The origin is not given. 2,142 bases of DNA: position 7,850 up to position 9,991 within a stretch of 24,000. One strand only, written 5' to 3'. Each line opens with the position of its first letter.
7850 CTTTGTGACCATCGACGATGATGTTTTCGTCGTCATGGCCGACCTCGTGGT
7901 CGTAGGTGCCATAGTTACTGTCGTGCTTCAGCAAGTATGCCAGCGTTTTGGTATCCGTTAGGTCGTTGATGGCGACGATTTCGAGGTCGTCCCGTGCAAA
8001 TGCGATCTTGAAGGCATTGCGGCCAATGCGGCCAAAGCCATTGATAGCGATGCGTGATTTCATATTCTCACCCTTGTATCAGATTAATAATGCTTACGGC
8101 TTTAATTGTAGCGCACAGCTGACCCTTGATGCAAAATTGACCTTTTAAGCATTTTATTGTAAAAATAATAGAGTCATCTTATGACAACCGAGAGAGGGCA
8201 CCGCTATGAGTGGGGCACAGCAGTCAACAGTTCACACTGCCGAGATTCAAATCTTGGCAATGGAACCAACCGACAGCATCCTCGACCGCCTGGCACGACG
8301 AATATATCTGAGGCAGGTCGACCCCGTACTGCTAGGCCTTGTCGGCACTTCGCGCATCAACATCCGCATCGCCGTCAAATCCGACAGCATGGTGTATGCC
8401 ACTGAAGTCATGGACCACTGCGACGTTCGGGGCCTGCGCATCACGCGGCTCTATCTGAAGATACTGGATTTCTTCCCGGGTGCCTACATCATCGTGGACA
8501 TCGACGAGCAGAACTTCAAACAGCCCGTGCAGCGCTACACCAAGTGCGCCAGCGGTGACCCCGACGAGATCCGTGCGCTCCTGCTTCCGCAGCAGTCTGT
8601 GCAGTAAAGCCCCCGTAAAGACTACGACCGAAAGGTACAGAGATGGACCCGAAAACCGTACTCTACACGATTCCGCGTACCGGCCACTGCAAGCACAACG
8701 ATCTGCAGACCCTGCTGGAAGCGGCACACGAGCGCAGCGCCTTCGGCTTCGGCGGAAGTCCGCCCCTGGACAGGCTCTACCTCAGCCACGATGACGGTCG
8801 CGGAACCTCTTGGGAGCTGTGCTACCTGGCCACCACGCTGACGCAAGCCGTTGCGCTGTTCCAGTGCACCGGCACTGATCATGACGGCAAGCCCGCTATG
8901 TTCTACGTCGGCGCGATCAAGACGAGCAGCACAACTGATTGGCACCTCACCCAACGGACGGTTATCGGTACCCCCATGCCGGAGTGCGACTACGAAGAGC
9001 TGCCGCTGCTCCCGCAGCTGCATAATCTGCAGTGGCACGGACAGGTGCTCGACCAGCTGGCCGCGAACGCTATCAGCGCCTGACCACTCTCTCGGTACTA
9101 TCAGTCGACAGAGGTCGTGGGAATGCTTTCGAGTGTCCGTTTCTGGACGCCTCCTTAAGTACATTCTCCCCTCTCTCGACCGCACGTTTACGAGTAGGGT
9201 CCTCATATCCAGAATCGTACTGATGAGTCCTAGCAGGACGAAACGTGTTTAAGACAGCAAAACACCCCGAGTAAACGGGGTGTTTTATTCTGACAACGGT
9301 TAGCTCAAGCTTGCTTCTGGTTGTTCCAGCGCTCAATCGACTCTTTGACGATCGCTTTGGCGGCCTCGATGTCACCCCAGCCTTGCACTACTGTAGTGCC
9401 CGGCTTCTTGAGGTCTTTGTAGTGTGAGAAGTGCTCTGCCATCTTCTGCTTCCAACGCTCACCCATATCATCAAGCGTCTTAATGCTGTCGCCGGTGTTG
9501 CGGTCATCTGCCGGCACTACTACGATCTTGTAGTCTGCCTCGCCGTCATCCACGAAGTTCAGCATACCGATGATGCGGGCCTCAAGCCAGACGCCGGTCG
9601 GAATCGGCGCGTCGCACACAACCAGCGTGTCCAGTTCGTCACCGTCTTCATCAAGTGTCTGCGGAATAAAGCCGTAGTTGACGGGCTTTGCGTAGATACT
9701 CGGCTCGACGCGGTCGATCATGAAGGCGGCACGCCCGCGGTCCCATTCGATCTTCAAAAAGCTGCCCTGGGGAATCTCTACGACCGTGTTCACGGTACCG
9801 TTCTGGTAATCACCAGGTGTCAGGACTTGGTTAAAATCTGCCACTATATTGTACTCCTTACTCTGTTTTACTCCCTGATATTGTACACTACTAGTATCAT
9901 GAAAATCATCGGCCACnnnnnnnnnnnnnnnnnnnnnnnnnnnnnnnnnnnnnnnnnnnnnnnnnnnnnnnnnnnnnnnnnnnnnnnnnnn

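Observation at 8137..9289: Orphan two-gene cassette with its own promoter, inserted antiparallel between gap and ppa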

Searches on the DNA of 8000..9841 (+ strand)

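Call 4: search_rna_families(source=window, start=8000, end=9500, threshold=evalue, max_evalue=10, show_alignments=4)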
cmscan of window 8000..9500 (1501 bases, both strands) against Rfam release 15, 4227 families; matches with E-value up to 10: 3.
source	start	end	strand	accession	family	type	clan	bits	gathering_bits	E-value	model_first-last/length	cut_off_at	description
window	9237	9315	-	RF01770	rimP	Cis-reg; leader;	-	23.8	47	0.39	1-102/102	no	Gammaprotebacteria rimP leader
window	9227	9323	+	RF01770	rimP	Cis-reg; leader;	-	23.2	47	0.54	1-102/102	no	Gammaprotebacteria rimP leader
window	9212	9249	+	RF00008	Hammerhead_3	Gene; ribozyme;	CL00010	21.2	48.5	0.17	1-54/54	no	Hammerhead ribozyme (type III)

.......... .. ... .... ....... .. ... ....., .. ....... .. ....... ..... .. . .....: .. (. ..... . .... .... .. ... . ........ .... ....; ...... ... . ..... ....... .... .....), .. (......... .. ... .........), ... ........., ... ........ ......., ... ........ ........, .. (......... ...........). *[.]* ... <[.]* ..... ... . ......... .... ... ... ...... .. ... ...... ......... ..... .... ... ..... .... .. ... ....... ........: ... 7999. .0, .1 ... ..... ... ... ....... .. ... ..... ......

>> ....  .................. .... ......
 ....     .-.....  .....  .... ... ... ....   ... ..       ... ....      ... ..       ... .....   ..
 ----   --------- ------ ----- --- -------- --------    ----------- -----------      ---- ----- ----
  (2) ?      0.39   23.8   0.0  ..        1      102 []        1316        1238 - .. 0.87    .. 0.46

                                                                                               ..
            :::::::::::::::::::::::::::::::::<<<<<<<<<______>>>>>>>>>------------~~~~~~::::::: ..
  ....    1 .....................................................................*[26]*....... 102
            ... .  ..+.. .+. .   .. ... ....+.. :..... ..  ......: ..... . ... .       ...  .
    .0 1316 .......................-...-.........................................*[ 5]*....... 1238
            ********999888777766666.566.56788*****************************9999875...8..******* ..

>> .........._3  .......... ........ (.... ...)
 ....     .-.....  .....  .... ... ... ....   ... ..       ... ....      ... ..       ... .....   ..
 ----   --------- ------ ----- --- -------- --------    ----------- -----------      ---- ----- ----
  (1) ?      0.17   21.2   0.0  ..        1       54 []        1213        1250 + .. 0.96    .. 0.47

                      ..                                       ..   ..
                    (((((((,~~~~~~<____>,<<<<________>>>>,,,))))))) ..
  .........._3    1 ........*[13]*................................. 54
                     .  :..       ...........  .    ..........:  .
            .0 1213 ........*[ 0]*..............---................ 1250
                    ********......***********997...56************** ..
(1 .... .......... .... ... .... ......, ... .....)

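Call 81: search_dna_similar(query=window:8100-9300:+, collection=plasmids, mode=distant, max_evalue=0.001, max_rows=5)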
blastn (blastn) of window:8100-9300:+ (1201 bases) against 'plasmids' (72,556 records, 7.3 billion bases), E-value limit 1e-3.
No match.

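Call 82: search_rna_families(sources=[L032, L058, L001], threshold=evalue, max_evalue=0.01, show_alignments=2)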
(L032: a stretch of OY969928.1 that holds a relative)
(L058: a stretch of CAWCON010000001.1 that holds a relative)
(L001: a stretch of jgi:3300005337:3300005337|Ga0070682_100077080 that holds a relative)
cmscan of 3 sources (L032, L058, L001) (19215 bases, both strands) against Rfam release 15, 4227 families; matches with E-value up to 0.01: 1.
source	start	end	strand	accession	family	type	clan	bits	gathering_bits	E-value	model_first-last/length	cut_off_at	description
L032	4779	4833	-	RF00008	Hammerhead_3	Gene; ribozyme;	CL00010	45.8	48.5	2.3e-07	1-54/54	no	Hammerhead ribozyme (type III)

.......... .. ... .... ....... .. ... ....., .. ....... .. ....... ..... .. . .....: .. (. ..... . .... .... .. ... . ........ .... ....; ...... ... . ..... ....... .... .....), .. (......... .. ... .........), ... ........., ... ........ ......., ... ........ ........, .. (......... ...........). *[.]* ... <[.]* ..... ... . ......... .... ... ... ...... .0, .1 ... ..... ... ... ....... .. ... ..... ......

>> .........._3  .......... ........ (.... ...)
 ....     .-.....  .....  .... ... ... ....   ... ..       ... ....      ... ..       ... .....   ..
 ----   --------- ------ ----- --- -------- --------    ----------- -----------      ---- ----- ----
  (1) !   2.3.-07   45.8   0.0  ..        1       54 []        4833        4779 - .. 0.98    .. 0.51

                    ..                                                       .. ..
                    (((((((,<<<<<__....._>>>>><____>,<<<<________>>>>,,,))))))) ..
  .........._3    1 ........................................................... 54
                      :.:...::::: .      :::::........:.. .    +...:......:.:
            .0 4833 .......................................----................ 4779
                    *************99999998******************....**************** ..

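Call 97: search_rna_families(sources=[L010, L043, L057, L070, L022, L027, L030, L047, L050, L081, L046, L048, L026, L042, L075, L015, L058], threshold=gathering)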
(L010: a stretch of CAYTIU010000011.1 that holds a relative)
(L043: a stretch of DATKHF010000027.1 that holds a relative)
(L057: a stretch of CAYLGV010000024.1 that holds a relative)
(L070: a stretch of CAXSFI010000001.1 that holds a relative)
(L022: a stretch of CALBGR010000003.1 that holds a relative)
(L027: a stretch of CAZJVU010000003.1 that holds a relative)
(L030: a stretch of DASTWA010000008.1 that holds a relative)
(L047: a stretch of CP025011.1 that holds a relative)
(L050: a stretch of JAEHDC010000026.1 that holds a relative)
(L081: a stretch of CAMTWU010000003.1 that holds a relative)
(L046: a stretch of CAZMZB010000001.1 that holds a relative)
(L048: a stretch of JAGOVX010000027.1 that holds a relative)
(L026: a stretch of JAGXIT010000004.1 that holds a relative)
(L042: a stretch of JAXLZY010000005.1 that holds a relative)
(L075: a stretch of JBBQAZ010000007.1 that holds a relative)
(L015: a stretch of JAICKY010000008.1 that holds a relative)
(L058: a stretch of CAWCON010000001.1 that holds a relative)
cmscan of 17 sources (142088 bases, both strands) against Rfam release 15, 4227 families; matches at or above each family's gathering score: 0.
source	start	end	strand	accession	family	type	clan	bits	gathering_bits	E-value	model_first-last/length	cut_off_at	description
